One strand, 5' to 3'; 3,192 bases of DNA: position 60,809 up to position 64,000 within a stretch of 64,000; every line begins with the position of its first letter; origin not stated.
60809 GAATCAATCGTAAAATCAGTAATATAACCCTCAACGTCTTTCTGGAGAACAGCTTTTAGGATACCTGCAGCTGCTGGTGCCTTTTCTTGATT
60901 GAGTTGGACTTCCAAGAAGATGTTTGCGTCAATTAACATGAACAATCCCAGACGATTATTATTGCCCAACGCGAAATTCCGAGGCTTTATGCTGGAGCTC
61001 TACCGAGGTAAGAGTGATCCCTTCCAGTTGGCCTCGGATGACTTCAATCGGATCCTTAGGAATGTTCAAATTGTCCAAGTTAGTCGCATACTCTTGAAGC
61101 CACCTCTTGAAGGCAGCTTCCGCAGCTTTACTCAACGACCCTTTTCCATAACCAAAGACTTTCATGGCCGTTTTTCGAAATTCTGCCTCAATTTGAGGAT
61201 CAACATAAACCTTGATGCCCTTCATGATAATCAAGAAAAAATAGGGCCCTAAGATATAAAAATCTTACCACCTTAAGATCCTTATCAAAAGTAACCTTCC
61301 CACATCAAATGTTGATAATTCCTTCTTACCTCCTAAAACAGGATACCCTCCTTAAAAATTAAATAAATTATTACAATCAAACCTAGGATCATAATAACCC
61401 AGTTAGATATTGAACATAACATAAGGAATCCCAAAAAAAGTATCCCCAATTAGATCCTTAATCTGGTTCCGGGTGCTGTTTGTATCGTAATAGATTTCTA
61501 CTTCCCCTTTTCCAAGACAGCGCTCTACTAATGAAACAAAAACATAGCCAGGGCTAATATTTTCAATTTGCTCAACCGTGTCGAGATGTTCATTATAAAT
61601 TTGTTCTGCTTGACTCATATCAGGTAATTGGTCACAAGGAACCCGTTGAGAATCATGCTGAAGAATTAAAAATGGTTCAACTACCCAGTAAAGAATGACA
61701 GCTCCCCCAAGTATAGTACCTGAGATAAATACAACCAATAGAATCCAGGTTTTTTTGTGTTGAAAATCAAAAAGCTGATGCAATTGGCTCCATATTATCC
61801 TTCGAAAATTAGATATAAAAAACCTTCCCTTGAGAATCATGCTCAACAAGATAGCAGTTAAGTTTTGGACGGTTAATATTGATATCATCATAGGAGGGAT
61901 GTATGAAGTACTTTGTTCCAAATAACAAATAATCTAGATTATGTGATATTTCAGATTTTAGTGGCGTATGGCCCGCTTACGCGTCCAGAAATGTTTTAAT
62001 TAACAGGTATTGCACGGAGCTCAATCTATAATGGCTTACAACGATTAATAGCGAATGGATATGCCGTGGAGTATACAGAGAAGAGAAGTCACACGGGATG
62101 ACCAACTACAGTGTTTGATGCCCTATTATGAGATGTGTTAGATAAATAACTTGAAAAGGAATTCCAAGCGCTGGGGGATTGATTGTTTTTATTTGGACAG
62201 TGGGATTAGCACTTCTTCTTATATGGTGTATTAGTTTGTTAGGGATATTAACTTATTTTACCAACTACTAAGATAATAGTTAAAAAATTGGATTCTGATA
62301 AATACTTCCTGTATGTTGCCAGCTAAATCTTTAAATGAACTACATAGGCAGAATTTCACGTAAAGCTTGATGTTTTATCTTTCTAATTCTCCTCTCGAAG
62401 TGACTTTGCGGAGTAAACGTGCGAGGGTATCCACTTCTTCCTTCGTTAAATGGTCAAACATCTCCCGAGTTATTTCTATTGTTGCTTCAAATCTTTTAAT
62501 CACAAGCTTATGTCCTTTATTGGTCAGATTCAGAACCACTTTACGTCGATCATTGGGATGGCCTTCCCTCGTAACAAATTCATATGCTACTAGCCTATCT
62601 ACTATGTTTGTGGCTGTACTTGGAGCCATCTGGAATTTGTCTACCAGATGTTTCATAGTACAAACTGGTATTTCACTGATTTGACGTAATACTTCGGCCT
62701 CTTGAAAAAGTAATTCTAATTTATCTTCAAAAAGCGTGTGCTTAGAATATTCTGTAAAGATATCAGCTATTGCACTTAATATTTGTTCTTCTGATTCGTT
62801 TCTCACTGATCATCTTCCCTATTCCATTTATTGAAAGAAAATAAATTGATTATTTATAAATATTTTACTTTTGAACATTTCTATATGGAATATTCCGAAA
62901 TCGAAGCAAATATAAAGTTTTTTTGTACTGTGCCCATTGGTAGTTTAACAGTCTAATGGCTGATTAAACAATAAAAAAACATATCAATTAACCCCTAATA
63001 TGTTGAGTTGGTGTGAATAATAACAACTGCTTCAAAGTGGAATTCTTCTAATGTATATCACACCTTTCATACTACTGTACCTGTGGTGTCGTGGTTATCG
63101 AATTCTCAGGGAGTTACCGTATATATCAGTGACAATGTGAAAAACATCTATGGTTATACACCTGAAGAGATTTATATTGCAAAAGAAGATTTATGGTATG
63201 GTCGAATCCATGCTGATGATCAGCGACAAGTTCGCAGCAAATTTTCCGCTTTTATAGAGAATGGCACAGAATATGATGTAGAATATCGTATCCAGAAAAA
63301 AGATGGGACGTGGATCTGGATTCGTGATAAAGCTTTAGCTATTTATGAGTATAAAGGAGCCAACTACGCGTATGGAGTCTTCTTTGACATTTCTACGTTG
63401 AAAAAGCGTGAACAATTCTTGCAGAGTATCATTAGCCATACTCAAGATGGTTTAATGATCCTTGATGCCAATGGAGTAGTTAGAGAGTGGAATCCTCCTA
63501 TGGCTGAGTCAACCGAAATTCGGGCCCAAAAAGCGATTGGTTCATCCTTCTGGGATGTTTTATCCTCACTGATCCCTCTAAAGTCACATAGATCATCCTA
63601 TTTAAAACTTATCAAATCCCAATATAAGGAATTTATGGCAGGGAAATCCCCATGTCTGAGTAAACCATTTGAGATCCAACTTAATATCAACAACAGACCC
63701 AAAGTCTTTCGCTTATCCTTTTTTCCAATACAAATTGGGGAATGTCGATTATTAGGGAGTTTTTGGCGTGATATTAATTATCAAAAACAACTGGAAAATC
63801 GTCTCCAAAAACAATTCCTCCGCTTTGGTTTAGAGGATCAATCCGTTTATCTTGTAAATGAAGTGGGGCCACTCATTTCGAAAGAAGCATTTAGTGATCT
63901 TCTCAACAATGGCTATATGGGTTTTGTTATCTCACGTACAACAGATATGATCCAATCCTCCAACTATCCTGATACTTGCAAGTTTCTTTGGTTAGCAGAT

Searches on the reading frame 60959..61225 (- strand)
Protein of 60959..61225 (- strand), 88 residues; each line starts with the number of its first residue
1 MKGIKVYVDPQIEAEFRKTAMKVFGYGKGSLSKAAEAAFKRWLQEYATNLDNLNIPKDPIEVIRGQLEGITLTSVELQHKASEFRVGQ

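Call 13: search_protein_families(library=pfam, proteins=[window:60959-61225:-], max_evalue=0.01)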
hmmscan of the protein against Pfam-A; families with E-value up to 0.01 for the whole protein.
window:60959-61225:- (88 aa): 1 family
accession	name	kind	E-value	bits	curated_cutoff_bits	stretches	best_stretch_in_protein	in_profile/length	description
PF08349.16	DUF1722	-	0.0097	16.6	22.5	0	17-59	52-94/117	Protein of unknown function (DUF1722)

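Call 59: search_protein_families(library=phrogs, proteins=[window:60959-61225:-], max_evalue=0.01)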
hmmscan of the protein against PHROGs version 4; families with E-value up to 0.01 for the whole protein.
window:60959-61225:- (88 aa): 0 families

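Call 84: search_solved_structures(query=window:60959-61225:-, max_evalue=10)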
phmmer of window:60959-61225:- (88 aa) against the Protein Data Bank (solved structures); distinct sequences matched with E-value up to 10: 4.
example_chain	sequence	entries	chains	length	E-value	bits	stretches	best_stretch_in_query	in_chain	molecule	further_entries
1vlj_A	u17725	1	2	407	0.1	16.3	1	7-63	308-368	NADH-dependent butanol dehydrogenase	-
8qua_A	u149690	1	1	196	1.1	13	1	22-56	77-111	Probable GTP-binding protein EngB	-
6qkp_A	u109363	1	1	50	1.7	12.4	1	23-62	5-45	Nucleoid-associated protein Lsr2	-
6qkq_A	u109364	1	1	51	1.7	12.4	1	23-62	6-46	Nucleoid-associated protein Lsr2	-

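Call 85: search_protein_families(library=ncbifam, proteins=[window:60959-61225:-], max_evalue=0.1)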
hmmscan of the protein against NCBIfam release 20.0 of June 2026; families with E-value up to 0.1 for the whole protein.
window:60959-61225:- (88 aa): 0 families

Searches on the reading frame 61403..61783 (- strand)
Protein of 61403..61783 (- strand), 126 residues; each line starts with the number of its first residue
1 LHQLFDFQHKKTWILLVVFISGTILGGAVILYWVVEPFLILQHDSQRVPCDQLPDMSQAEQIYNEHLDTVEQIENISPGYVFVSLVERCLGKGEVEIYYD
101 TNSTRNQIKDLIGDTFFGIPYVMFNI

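Call 58: search_protein_families(library=pfam, proteins=[window:61406-61783:-], max_evalue=1)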
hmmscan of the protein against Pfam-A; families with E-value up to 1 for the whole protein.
seq(126 aa): 0 families

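Call 85: search_protein_families(library=ncbifam, proteins=[window:61403-61783:-], max_evalue=0.1)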
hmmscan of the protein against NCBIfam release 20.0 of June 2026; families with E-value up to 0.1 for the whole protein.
window:61403-61783:- (126 aa): 1 family
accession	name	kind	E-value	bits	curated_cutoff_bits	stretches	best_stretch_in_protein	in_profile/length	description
NF033781.1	chaper_CopP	exception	0.087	13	112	0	82-115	27-60/65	copper-binding metallochaperone CopP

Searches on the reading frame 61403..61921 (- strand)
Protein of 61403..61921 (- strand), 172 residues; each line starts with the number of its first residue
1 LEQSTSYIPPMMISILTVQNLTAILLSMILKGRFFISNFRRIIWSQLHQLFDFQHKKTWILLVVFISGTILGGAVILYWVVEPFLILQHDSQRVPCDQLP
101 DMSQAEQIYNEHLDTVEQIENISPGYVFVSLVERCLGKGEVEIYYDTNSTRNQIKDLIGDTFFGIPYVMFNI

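Call 13: search_protein_families(library=pfam, proteins=[window:61403-61921:-], max_evalue=0.01)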
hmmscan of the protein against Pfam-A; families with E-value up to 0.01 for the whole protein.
window:61403-61921:- (172 aa): 0 families

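Call 28: find_homologous_proteins(query=window:61403-61921:-, max_evalue=0.001)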
Query window:61403-61921:- (172 aa): 21 proteins with E <= 0.001 among 70 candidates.
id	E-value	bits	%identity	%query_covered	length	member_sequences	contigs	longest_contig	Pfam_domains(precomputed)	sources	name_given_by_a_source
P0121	4.4e-62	227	81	73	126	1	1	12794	-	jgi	-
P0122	4.4e-62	227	82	73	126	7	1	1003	-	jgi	jgi:hypothetical protein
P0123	8.0e-62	226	80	73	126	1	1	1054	-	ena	-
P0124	9.5e-62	226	80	73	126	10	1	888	-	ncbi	-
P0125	8.1e-61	223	79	73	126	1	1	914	-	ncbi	-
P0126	2.0e-60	222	79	73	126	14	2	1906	-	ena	-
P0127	1.5e-59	219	80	73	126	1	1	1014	-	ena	-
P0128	7.7e-59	216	86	69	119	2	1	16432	-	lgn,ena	-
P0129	9.6e-58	213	78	73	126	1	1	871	-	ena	-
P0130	1.5e-55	206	76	73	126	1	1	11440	-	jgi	jgi:hypothetical protein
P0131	4.1e-55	204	75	73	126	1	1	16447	-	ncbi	ncbi:MAG: hypothetical protein ACFFAE_10200 [Candidatus Hodarchaeota archaeon]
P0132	1.4e-53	199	84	63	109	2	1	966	-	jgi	-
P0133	1.4e-53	199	83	63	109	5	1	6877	-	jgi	-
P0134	1.5e-53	199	74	73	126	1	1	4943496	-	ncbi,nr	ncbi:MAG: hypothetical protein JSW11_10445 [Candidatus Heimdallarchaeota archaeon]|nr:MAG: hypotheti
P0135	1.2e-52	196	71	73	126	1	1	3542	-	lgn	-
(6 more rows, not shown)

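Call 29: find_encoding_contigs(protein=P0128, flank=8000, max_places=3)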
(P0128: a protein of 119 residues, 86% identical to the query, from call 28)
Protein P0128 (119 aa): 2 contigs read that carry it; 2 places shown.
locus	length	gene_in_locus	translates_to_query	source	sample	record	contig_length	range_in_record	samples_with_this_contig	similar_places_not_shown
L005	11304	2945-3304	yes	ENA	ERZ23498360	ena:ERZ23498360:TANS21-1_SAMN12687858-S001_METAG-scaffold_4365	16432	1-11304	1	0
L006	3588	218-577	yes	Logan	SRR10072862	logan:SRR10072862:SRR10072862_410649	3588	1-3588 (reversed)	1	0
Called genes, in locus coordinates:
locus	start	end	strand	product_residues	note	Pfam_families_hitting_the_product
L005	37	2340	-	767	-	PF00496:SBP_bac_5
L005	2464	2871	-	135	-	PF06803:DUF1232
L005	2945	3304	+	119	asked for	-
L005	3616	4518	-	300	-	PF00155:Aminotran_1_2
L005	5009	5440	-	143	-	-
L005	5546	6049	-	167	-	PF13639:zf-RING_2 (weak)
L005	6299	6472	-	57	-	-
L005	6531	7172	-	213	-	-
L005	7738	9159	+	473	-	PF02040:ArsB, PF03600:CitMHS, PF00939:Na_sulph_symp (weak)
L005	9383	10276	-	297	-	PF14196:ATC_hydrolase (weak)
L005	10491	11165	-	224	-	PF00857:Isochorismatase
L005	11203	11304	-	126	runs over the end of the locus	PF01842:ACT, PF13291:ACT_4 (faint), PF19571:ACT_8 (weak), PF22190:TTHA0829-like_ACT (faint), PF22629:ACT_AHAS_ss (faint)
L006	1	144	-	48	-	?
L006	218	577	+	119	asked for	-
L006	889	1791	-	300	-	PF00155:Aminotran_1_2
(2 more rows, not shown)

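Call 30: find_encoding_contigs(protein=P0121, flank=8000, max_places=3)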
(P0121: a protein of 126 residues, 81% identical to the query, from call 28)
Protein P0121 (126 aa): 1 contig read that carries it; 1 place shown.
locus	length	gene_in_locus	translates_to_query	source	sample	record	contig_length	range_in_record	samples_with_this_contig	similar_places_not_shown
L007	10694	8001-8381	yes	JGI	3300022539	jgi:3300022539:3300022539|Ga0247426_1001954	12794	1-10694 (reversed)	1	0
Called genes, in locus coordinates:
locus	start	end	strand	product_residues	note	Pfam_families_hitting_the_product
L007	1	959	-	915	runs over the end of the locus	-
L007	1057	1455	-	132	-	PF01850:PIN, PF13470:PIN_3 (weak)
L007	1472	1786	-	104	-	-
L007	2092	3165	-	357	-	PF13439:Glyco_transf_4 (weak)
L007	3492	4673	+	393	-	PF04041:Glyco_hydro_130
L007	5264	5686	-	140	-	PF13924:Lipocalin_5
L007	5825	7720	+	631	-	PF13415:Beta-prop_FBX42, PF24681:Kelch_KLHDC2_KLHL20_DRC7, PF24981:Beta-prop_ATRN-LZTR1, PF24681:Kelch_KLHDC2_KLHL20_DRC7, PF13418:Beta-prop_TYW4, PF24981:Beta-prop_ATRN-LZTR1, PF13415:Beta-prop_FBX42, PF24681:Kelch_KLHDC2_KLHL20_DRC7, +7 more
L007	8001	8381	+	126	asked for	-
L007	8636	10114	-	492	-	PF00282:Pyridoxal_deC, PF01212:Beta_elim_lyase (weak)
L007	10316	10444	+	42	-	-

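Call 31: find_encoding_contigs(protein=P0131, flank=8000, max_places=3)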
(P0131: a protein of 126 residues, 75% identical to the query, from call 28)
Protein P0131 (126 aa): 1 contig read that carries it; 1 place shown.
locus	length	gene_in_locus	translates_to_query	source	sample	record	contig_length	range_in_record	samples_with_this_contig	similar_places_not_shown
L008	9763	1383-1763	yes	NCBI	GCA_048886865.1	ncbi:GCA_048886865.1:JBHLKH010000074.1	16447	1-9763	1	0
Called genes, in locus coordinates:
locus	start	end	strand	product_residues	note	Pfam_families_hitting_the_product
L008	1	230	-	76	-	PF00892:EamA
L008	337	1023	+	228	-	PF24280:HVO_A0563_N, PF04967:HTH_10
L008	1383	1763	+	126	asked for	-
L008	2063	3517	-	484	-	PF00282:Pyridoxal_deC, PF00266:Aminotran_5 (faint), PF01212:Beta_elim_lyase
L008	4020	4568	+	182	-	-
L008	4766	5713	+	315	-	PF13420:Acetyltransf_4 (weak), PF00583:Acetyltransf_1, PF13673:Acetyltransf_10 (weak), PF13508:Acetyltransf_7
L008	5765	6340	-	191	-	PF13847:Methyltransf_31 (weak), PF08241:Methyltransf_11, PF13649:Methyltransf_25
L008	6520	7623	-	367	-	-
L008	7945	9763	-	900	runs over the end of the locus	PF00496:SBP_bac_5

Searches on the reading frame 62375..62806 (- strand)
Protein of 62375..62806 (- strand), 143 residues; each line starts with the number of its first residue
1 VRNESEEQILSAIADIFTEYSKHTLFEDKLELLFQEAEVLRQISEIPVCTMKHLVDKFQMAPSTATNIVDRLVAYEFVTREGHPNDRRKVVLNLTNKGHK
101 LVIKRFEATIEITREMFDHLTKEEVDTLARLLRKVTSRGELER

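Call 13: search_protein_families(library=pfam, proteins=[window:62375-62806:-], max_evalue=0.01)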
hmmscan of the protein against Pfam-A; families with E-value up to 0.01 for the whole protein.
window:62375-62806:- (143 aa): 6 families
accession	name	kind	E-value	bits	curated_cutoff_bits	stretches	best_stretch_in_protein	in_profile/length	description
PF01047.28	MarR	-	6.4e-13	48.8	24.6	1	36-90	5-59/59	MarR family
PF12802.13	MarR_2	-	2.5e-09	37.6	27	1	34-88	5-60/61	MarR family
PF22381.2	Staph_reg_Sar_Rot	-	0.00013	22.5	27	1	28-102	8-82/85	Transcriptional regulator SarA/Rot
PF13463.12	HTH_27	-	0.0012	19.5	22.2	1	36-98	5-68/68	Winged helix DNA-binding domain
PF14246.11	TetR_C_7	-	0.0034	17.8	22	1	99-142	23-66/119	AefR-like transcriptional repressor, C-terminal domain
PF21486.3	NUP120_helical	-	0.0055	17.4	27.7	1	15-116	4-96/129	Nucleoporin NUP120, helical domain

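Call 16: find_encoding_contigs(protein=window:62375-62806:-, flank=10000, max_places=10)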
Protein window:62375-62806:- (143 aa): no gene with exactly this product is on record in the collection.

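Call 36: find_homologous_proteins(query=window:62375-62806:-, max_evalue=1e-10)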
Query window:62375-62806:- (143 aa): 1 proteins with E <= 1e-10 among 15 candidates.
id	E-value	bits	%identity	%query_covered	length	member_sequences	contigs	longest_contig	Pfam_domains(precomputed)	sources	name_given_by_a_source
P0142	5.2e-85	300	100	100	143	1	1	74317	PF01047.29,PF12802.14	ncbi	ncbi:MAG: MarR family winged helix-turn-helix transcriptional regulator [Promethearchaeota archaeon]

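Call 59: search_protein_families(library=phrogs, proteins=[window:62375-62806:-], max_evalue=0.01)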
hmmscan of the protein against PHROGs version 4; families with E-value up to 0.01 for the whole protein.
window:62375-62806:- (143 aa): 4 families
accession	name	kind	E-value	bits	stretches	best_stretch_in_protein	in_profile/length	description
phrog_11961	-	unknown function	1e-11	45.7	1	50-136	56-142/150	-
phrog_11046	-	transcription regulation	1.3e-06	29.2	1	29-112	4-89/94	transcriptional regulator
phrog_5978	-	unknown function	0.0079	16.3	0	26-82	288-345/364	-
phrog_6643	-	DNA, RNA and nucleotide metabolism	0.0093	16.4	0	50-89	39-78/313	replication initiation protein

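Call 61: find_related_loci(query=window:62375-62806:-, collection=viral_contigs, flank=3000)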
Query window:62375-62806:- (143 aa) in viral_contigs; peptide patterns used: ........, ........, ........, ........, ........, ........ (x = any residue, [..] = any of these).
4 stretches matched a pattern, but none encodes a relative of the query by tblastn (E <= 1e-3).

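Call 85: search_protein_families(library=ncbifam, proteins=[window:62375-62806:-], max_evalue=0.1)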
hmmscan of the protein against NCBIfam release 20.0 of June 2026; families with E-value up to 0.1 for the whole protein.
window:62375-62806:- (143 aa): 21 families
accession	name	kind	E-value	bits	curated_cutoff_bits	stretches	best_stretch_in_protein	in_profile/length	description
NF045593.1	bilirub_TF_BilQ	equivalog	1.6e-14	53.7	125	1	14-137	12-133/135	bilirubin utilization transcriptional regulator BilQ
NF053777.1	Saro0803TransReg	equivalog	1.7e-13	50.4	200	1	29-135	32-138/140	Saro_0803 family transcriptional regulator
TIGR02337.1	HpaR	equivalog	5.3e-10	39.2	121.2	1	35-134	29-128/130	homoprotocatechuate degradation operon regulator HpaR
NF008565.1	PRK11512.1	equivalog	1.5e-09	38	240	1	48-135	54-142/144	multiple antibiotic resistance transcriptional regulator MarR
NF052438.1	TransRegRv0880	equivalog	1.8e-09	37.5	220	1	55-130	55-130/143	Rv0880 family HTH-type transcriptional regulator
NF050133.1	TransRegFabT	equivalog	1.8e-08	34.8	200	1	32-135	27-130/138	fatty acid biosynthesis transcriptional regulator FabT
NF008122.0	PRK10870.1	equivalog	2.1e-07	30.8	157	1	63-138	86-161/176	transcriptional repressor MprA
NF041230.1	BagL_FevM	exception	1.1e-06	28.7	230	1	61-135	67-141/145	MarR family transcriptional regulator BagL/FevM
NF052638.1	TransRegOhrRVib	equivalog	1.2e-06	28.3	200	1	28-135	31-136/141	transcriptional regulator OhrR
NF002926.0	PRK03573.1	equivalog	1.5e-06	28.2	120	1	68-136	66-134/144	transcriptional regulator SlyA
TIGR01889.1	Staph_reg_Sar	paralog_domain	2.6e-05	24.5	62.6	1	26-108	17-103/109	staphylococcal accessory regulator family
TIGR04472.1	reg_rSAM_mob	hypoth_equivalog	2.7e-05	24.2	240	1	50-136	47-133/141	radical SAM mobile pair system MarR family transcriptional regulator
NF053814.1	teico_TcaR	equivalog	0.00013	22.1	170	1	34-138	38-144/151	MarR family transcriptional regulator TcaR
NF038251.1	AdcR_fam_Zn_TF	equivalog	0.0012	19.1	175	1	49-136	50-140/143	zinc-dependent MarR family transcriptional regulator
NF010349.0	PRK13777.1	equivalog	0.0053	16.1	153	1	35-117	47-129/190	HTH-type transcriptional regulator Hpr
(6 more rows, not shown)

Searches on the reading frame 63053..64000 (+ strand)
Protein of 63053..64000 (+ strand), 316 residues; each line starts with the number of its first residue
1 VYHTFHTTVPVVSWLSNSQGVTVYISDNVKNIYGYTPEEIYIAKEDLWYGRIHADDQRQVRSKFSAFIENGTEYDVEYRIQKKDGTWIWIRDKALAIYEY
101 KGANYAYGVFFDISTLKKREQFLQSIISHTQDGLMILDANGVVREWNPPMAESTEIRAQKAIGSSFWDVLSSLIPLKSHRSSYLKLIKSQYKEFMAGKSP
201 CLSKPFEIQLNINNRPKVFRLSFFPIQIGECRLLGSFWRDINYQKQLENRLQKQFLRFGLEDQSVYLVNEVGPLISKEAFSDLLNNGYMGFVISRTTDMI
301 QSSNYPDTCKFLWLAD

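Call 64: search_protein_families(library=pfam, proteins=[window:63053-64000:+], max_evalue=0.0001)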
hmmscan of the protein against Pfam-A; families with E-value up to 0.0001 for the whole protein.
window:63053-64000:+ (316 aa): 4 families
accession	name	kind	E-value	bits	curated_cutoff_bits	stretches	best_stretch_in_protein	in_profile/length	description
PF08447.18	PAS_3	-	1.3e-22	80.3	25.6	1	23-103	2-81/89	PAS fold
PF13426.13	PAS_9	-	1.3e-14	54.8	27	1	13-114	4-102/103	PAS domain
PF00989.32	PAS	-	1.9e-12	47.6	22.6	1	122-202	2-81/113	PAS fold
PF08448.16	PAS_4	-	3.3e-07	31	23.1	1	128-241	2-105/110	PAS fold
